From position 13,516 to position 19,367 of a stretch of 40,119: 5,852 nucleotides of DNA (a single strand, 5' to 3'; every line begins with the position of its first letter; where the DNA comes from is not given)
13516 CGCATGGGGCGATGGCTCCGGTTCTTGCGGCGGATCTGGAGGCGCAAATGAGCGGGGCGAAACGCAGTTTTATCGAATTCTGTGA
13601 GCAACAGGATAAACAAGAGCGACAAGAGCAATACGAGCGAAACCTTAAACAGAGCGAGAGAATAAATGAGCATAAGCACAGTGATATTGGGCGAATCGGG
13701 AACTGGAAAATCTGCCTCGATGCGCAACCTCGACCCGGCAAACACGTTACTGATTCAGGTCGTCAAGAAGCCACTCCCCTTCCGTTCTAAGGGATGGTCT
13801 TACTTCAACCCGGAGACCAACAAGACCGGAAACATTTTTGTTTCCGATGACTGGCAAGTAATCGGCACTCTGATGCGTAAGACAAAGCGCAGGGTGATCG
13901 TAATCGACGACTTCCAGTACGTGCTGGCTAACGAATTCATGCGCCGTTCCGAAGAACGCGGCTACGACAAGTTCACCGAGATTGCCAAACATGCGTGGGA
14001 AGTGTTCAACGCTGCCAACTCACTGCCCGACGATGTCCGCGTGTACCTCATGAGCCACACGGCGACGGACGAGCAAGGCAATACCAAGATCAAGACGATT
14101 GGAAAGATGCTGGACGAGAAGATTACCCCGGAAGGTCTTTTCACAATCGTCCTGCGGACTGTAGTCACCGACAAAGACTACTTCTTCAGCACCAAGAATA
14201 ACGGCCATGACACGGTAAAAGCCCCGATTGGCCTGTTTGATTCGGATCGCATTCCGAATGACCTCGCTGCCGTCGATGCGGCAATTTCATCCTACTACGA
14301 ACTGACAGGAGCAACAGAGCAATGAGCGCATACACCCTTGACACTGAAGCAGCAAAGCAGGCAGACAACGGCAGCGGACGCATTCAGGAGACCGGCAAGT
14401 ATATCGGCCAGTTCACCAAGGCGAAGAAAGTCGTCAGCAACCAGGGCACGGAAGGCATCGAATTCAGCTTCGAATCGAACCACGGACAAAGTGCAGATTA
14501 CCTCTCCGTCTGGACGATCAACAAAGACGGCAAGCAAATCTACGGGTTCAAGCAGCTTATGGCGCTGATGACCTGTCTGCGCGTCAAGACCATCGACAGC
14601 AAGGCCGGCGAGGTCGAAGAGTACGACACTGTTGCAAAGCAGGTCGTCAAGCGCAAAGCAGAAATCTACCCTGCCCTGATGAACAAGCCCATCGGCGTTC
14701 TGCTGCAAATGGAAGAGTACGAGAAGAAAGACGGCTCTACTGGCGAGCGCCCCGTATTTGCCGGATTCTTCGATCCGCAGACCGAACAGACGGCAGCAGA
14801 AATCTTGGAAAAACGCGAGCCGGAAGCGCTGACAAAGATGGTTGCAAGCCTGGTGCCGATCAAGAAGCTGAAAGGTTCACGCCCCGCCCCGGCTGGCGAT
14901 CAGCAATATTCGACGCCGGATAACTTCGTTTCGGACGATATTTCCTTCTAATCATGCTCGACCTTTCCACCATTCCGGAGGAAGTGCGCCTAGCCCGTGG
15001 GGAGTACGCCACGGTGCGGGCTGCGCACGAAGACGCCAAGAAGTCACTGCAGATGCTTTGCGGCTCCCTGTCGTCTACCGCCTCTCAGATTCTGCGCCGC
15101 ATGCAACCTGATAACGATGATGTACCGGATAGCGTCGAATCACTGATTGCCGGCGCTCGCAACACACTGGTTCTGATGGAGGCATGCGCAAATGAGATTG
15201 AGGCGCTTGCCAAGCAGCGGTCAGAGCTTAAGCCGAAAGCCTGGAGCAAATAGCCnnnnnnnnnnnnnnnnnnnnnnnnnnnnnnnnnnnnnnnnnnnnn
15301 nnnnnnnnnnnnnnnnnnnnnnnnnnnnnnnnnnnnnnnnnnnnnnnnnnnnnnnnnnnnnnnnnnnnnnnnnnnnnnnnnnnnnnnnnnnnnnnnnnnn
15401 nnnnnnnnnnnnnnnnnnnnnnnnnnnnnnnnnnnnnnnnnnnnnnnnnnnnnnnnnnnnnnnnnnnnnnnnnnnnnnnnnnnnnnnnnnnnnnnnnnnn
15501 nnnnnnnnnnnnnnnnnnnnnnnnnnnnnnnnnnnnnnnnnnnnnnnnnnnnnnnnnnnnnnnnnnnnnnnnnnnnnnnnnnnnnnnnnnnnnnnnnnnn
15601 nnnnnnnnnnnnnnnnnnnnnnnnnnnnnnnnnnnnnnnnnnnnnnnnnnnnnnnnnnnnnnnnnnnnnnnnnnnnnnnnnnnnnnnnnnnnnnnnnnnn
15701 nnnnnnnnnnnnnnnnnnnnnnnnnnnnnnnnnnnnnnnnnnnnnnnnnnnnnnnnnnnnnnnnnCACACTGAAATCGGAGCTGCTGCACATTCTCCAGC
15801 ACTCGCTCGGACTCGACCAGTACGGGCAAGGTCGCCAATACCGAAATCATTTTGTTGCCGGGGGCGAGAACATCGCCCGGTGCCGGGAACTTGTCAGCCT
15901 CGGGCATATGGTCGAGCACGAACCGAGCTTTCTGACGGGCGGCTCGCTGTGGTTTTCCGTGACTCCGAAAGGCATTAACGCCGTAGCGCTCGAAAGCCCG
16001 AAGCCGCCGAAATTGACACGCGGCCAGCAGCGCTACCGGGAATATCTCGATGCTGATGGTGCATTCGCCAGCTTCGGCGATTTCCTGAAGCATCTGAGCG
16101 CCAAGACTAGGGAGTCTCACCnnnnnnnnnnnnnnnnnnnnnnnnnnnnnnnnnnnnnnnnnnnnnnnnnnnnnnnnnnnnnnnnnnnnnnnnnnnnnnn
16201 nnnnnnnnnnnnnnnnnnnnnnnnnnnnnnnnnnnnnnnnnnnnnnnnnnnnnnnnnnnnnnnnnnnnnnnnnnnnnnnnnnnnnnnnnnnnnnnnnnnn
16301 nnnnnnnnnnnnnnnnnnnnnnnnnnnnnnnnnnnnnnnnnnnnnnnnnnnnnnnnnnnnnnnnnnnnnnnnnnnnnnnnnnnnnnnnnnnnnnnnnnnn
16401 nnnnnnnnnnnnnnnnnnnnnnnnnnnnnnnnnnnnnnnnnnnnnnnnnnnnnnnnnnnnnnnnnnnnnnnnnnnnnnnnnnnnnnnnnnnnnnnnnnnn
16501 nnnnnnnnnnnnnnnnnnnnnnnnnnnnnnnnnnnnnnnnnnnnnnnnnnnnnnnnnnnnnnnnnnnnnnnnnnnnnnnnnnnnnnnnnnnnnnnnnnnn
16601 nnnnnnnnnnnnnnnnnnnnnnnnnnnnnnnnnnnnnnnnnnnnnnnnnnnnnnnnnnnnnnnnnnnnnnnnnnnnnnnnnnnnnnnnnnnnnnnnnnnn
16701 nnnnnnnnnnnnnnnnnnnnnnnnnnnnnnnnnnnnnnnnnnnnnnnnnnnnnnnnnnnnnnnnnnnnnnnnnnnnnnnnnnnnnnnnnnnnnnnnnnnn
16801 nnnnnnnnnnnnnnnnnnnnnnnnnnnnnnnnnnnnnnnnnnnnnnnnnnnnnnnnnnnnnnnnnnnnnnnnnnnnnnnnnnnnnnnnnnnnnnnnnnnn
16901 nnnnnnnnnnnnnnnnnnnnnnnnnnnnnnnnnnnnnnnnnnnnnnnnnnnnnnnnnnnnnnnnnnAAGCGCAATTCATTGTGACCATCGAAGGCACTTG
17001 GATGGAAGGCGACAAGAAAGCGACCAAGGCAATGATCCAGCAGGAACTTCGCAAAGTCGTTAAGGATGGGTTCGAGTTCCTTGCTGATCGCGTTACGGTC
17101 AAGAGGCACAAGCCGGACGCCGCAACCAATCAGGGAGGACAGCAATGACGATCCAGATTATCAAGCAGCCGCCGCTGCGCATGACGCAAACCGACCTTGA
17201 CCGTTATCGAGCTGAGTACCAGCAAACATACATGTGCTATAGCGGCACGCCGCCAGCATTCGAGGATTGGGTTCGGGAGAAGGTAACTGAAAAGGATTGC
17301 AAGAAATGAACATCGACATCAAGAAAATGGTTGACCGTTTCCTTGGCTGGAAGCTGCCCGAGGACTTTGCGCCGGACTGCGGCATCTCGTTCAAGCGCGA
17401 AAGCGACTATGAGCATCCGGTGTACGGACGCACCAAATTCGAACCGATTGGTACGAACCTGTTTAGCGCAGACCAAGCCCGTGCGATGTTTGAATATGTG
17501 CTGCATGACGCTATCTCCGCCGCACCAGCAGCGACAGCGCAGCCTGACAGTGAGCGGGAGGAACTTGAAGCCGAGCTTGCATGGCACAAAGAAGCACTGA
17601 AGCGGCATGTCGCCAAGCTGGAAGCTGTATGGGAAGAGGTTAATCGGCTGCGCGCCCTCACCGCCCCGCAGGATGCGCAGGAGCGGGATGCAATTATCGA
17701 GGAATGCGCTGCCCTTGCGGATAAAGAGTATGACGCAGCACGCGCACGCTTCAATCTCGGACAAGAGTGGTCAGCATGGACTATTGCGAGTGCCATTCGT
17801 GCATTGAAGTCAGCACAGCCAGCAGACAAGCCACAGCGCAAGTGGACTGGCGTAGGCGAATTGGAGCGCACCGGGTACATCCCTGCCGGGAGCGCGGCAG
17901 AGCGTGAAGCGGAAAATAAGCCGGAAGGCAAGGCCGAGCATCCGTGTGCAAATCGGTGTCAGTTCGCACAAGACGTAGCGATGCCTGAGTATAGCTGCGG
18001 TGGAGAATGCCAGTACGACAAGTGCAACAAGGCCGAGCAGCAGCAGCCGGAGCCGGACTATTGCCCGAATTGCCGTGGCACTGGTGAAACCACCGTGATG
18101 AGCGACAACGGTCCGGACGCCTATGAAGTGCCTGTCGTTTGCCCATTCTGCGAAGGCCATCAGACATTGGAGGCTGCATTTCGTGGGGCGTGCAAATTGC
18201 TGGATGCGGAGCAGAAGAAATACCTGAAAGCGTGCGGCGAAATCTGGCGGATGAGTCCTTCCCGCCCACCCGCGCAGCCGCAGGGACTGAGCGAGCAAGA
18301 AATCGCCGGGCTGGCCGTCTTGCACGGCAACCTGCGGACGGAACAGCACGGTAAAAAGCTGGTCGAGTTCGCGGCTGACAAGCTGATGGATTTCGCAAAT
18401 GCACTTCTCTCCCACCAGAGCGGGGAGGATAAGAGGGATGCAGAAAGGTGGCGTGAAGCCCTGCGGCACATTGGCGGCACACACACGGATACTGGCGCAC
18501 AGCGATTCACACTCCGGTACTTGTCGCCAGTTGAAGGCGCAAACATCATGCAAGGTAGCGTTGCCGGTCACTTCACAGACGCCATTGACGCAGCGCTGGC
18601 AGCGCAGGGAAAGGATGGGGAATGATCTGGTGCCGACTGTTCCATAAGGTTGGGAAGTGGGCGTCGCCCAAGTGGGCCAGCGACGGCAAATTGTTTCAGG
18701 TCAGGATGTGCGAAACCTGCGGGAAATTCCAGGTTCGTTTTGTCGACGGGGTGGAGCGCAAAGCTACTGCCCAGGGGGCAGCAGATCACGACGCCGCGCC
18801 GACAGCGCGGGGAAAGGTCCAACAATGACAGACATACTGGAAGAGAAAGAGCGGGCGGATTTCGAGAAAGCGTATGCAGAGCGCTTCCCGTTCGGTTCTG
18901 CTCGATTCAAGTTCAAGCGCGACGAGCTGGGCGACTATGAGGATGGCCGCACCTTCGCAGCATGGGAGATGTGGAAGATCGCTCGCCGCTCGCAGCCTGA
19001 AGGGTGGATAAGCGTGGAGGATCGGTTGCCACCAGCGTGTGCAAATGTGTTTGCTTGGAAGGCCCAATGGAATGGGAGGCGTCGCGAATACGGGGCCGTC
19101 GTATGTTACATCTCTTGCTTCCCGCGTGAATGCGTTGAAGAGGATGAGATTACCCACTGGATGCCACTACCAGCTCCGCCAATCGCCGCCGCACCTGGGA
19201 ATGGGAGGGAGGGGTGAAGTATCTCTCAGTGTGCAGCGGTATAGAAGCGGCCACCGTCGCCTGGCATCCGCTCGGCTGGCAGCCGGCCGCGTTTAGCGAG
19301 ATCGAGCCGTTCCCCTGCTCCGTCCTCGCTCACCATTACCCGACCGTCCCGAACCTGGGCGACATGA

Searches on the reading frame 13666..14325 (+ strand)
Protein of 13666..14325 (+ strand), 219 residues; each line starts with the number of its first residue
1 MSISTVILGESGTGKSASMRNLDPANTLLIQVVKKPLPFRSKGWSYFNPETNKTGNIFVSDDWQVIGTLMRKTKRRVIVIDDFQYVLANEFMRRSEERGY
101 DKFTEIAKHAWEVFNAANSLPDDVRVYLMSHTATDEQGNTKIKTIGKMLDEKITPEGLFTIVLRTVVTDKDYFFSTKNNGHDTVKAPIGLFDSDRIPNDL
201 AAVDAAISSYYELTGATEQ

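Call 14: search_protein_families(library=phrogs, proteins=[window:13666-14325:+], max_evalue=0.01)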
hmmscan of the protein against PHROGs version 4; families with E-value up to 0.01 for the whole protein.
window:13666-14325:+ (219 aa): 2 families
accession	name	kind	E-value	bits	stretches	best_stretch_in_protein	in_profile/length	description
phrog_2872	-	DNA, RNA and nucleotide metabolism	5.2e-92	308.3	1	1-216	1-216/219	Sak4-like ssDNA annealing protein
phrog_124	-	DNA, RNA and nucleotide metabolism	3.8e-06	27.5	1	4-212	45-262/382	Sak4-like ssDNA annealing protein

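Call 15: search_protein_families(library=pfam, proteins=[window:13666-14325:+], max_evalue=1)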
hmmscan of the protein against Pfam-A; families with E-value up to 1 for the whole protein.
window:13666-14325:+ (219 aa): 7 families
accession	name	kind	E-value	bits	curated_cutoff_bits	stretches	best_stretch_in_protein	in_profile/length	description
PF13479.12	AAA_24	-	3.1e-05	24.3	27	1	3-177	3-185/195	AAA domain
PF13401.12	AAA_22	-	0.00015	22.5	27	1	5-22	8-25/130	AAA domain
PF13191.12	AAA_16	-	0.0035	18.3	32.6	1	5-23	27-45/167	AAA ATPase domain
PF20125.4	DUF6515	-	0.047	14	24.9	1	170-216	72-117/179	Family of unknown function (DUF6515)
PF03193.22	RsgA_GTPase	-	0.069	13.4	30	1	5-35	109-139/174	RsgA GTPase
PF25422.1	DUF7892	-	0.1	12.5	27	1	98-134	6-42/159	Domain of unknown function (DUF7892)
PF05621.17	TniB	-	0.14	12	22.4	0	63-95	108-140/189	Bacterial TniB protein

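Call 16: find_related_loci(query=window:13666-14325:+, collection=viral_contigs, flank=5000)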
Query window:13666-14325:+ (219 aa) in viral_contigs; peptide patterns used: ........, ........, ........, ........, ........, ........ (x = any residue, [..] = any of these).
417 stretches matched a pattern; 409 encode a relative of the query (tblastn E <= 1e-3); the best 80 are kept; 80 distinct loci.
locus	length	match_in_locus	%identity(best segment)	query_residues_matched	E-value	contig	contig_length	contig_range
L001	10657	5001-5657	96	1-219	7e-145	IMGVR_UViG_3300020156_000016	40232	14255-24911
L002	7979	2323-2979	95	1-219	9e-143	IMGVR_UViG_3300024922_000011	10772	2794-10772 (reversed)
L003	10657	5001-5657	95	1-219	9e-143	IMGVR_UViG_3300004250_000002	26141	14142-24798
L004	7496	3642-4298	92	1-219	9e-140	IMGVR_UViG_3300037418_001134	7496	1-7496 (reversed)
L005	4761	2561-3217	92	1-219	2e-141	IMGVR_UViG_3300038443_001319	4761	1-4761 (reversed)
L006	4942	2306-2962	90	1-219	1e-138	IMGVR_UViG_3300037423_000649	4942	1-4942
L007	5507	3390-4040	87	1-218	3e-130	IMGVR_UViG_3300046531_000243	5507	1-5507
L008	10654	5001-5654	83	1-218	2e-128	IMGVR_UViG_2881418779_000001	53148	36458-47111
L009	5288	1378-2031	82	1-218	1e-127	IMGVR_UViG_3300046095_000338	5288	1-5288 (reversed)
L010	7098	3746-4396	80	1-217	5e-124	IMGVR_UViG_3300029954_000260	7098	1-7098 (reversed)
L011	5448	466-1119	67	1-216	2e-99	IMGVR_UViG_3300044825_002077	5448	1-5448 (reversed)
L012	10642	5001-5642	65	1-214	6e-97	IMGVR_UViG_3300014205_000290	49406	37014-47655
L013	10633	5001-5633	68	1-211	1e-96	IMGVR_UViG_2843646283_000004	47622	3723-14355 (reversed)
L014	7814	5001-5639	66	1-213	1e-96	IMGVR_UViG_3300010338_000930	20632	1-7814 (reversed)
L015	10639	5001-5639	65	1-214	3e-96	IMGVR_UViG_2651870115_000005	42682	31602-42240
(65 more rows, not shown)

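Call 35: find_encoding_contigs(protein=window:13666-14325:+, flank=6000, max_places=10)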
Protein window:13666-14325:+ (219 aa): no gene with exactly this product is on record in the collection.

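Call 43: search_dna_similar(query=window:13666-14325:+, collection=phages, mode=protein, max_rows=15)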
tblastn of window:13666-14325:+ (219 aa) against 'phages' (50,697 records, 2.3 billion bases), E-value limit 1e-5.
Records with a match: 169; places in all: 171; records where one place covers at least 80% of the query: 168.
Best place of each record, by identity: 60-80% 8; <60% 161.
By first word of the organism name: Stx2a-converting 49; Bacteroides 29; uncultured 14; Pseudomonas 9; Stx1a-converting 9; Bacteriophage 7; Stenotrophomonas 6; Vibrio 6; Escherichia 5; Fusobacterium 5; and 18 more.
By host as written in the record: - 87; Bacteroides intestinalis DSM 108646 24; Stenotrophomonas maltophilia B28B 5; Escherichia coli 5; Aeromonas rivipollensis 4; Anaerostipes caccae DA844 3; Acinetobacter baumannii 2; Pseudomonas syringae 2; and 28 more.
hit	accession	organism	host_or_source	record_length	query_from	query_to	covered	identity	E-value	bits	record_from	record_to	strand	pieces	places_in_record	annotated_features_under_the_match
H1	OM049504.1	Acidovorax phage AP1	Paracidovorax oryzae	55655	1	216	99%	62.0%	7e-87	285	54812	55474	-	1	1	DNA binding ATPase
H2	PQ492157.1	Stenotrophomonas phage S72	Stenotrophomonas maltophilia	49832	1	211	96%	63.3%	3e-87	286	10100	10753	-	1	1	DNA binding ATPase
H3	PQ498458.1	Stenotrophomonas phage SBP4phi2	Stenotrophomonas maltophilia B28B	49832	1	211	96%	63.3%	3e-87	286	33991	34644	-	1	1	DNA binding ATPase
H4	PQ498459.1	Stenotrophomonas phage SBP5phi2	Stenotrophomonas maltophilia B28B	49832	1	211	96%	63.3%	3e-87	286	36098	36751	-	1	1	DNA binding ATPase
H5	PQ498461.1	Stenotrophomonas phage SBP3.1phi2.1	Stenotrophomonas maltophilia B28B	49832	1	211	96%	63.3%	3e-87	286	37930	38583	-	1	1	DNA binding ATPase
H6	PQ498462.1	Stenotrophomonas phage SBP3.1phi2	Stenotrophomonas maltophilia B28B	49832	1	211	96%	63.3%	3e-87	286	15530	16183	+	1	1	DNA binding ATPase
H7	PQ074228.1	Stenotrophomonas phage SBP2phi2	Stenotrophomonas maltophilia B28B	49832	1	211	96%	63.3%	3e-87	286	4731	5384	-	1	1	DNA binding ATPase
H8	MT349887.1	Acinetobacter phage 5W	Acinetobacter baumannii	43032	1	211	96%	59.7%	1e-79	264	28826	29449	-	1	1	hypothetical protein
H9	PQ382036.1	Acinetobacter phage vB_AbaSI_5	Acinetobacter baumannii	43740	1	211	96%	59.7%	1e-79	264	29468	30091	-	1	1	AAA family ATPase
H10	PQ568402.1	Acinetobacter phage PhabP_R1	Acinetobacter baumannii ATCC 17978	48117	1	211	96%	59.7%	1e-79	264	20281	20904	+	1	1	AAA family ATPase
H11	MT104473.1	Pseudomonas phage MR13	-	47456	1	213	97%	56.0%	3e-73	246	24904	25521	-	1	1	putative AAA family ATPase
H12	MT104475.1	Pseudomonas phage MR15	-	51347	1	213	97%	56.0%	3e-73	246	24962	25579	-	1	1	putative AAA family ATPase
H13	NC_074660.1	Pseudomonas phage MR15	-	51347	1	213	97%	56.0%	3e-73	246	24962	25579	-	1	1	putative AAA family ATPase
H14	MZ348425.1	Pseudomonas phage psageB2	soil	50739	1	213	97%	56.0%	4e-73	246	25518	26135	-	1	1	putative AAA family ATPase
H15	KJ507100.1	Pseudomonas phage phiPSA1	Pseudomonas syringae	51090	1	213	97%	56.0%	4e-73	246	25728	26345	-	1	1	hypothetical protein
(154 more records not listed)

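Call 46: find_related_loci(query=window:13666-14325:+, collection=genome_contigs, flank=6000)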
Query window:13666-14325:+ (219 aa) in genome_contigs; peptide patterns used: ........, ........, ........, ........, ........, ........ (x = any residue, [..] = any of these).
142 stretches matched a pattern; 53 encode a relative of the query (tblastn E <= 1e-3); 53 distinct loci.
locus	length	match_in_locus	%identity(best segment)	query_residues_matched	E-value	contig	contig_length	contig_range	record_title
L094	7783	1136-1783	88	1-216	2e-133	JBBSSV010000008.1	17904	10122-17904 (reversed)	MAG: Burkholderiales bacterium isolate SVL1_sbin.77 SVL1_sbin.77_K_670204_L_17904_cov_32.4905, whole genome shotgun sequ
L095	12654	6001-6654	79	1-219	9e-120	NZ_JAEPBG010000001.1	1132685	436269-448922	Noviherbaspirillum pedocola strain DKR-6 DKR-6, whole genome shotgun sequence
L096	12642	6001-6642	68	1-214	9e-98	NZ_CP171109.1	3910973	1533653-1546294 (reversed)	Alcaligenes sp. WGS1538 chromosome, complete genome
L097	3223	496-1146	66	1-219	5e-99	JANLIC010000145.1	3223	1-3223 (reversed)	MAG: Sulfuricaulis sp. isolate S40-5 k99_364415, whole genome shotgun sequence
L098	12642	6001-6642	65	1-214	5e-97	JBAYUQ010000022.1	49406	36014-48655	MAG: Candidatus Kapaibacterium sp. isolate SO_2016_LW3_39 scaffold01042_LW162_2016, whole genome shotgun sequence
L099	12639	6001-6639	65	1-214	2e-96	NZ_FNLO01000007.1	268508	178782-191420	Chitinasiproducens palmae strain JS23, whole genome shotgun sequence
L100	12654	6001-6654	63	1-219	8e-96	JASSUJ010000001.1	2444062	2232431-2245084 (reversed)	MAG: Mycoavidus cysteinexigens isolate BRE-AD266 scaffold_1_c1, whole genome shotgun sequence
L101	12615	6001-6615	63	1-213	2e-89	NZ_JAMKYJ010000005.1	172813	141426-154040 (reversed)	Oxalobacter formigenes strain OxB 5, whole genome shotgun sequence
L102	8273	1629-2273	63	1-214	2e-88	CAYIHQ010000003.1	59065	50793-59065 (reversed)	MAG TPA_asm: uncultured Ignavibacteriaceae bacterium isolate ERP119705_co22_105 genome assembly, contig: NODE_293_length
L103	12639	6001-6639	60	1-213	1e-87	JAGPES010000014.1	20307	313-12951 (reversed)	MAG: Pseudomonadales bacterium isolate Gw_SlDig_bin_13 Gw_SlDig_4388_length_20307_cov_3.767493, whole genome shotgun seq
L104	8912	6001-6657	62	1-216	2e-86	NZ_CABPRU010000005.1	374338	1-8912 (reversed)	Pandoraea terrigena strain LMG 31013, whole genome shotgun sequence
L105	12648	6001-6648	63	1-213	4e-86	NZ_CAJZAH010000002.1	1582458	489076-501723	Cupriavidus respiraculi strain LMG 21510 isolate LMG 21510, whole genome shotgun sequence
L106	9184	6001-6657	62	1-216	6e-86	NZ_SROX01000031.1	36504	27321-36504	Cupriavidus necator strain SHC 2-3 NODE_31_length_36504_cov_310.622176, whole genome shotgun sequence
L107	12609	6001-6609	60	1-213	5e-85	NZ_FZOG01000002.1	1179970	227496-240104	Pseudomonas segetis strain CIP 108523, whole genome shotgun sequence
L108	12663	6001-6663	59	1-219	2e-85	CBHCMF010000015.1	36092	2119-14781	MAG TPA_asm: uncultured Noviherbaspirillum sp. isolate SRR16095325_binner13_Refined_12 genome assembly, contig: ERZ27337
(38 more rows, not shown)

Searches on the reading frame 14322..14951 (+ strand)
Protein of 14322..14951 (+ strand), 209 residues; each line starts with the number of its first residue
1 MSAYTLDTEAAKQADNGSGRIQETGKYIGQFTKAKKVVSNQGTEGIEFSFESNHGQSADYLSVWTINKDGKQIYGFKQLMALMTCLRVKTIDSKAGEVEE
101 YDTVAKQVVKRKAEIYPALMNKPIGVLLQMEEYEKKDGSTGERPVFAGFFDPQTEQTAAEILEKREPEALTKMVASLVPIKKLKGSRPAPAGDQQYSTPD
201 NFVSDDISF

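Call 14: search_protein_families(library=phrogs, proteins=[window:14322-14951:+], max_evalue=0.01)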
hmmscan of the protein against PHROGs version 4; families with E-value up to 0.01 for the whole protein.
window:14322-14951:+ (209 aa): 1 family
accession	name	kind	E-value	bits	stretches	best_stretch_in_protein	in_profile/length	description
phrog_743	-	DNA, RNA and nucleotide metabolism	7.3e-35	121.6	1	5-176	6-206/246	single strand DNA binding protein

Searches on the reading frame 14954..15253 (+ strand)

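Call 14: search_protein_families(library=phrogs, proteins=[window:14954-15253:+], max_evalue=0.01)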
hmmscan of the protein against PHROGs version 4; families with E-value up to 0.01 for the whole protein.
window:14954-15253:+ (99 aa): 0 families

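Call 59: search_protein_families(library=pfam, proteins=[window:14954-15253:+], max_evalue=0.01)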
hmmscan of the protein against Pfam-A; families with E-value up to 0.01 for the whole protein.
window:14954-15253:+ (99 aa): 1 family
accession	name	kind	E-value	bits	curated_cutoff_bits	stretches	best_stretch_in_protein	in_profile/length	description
PF24922.1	ACBP4_C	-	0.0032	18.1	31.2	0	62-95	65-98/105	Acyl-CoA-binding domain-containing protein 4-6, C-terminal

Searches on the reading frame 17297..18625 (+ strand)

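Call 53: search_protein_families(library=phrogs, proteins=[window:17297-18625:+], max_evalue=0.001)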
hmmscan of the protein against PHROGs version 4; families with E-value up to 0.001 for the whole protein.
window:17297-18625:+ (442 aa): 0 families

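Call 59: search_protein_families(library=pfam, proteins=[window:17297-18625:+], max_evalue=0.01)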
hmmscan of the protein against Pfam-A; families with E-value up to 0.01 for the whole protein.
window:17297-18625:+ (442 aa): 1 family
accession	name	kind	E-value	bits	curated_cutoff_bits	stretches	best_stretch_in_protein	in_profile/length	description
PF00684.25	DnaJ_CXXCXGXG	-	0.0015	19.2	32.7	1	242-291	3-53/65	DnaJ central domain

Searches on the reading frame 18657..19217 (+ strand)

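Call 53: search_protein_families(library=phrogs, proteins=[window:18657-19217:+], max_evalue=0.001)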
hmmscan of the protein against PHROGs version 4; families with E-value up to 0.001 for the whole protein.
window:18657-19217:+ (186 aa): 4 families
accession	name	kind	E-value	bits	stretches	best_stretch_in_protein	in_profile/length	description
phrog_924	-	unknown function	4e-12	47.3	1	112-177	87-152/267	-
phrog_7704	-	unknown function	9.1e-10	39.7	1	107-176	99-170/173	-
phrog_60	-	unknown function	3.3e-06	28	1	113-175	219-279/461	-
phrog_13616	-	unknown function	0.00089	20.2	0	97-179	60-149/155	-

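Call 59: search_protein_families(library=pfam, proteins=[window:18657-19217:+], max_evalue=0.01)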
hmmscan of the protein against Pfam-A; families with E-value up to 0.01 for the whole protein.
window:18657-19217:+ (186 aa): 1 family
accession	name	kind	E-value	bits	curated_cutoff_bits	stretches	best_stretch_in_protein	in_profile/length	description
PF04448.17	DUF551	-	7.8e-12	46.3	22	1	116-175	1-67/68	Protein of unknown function (DUF551)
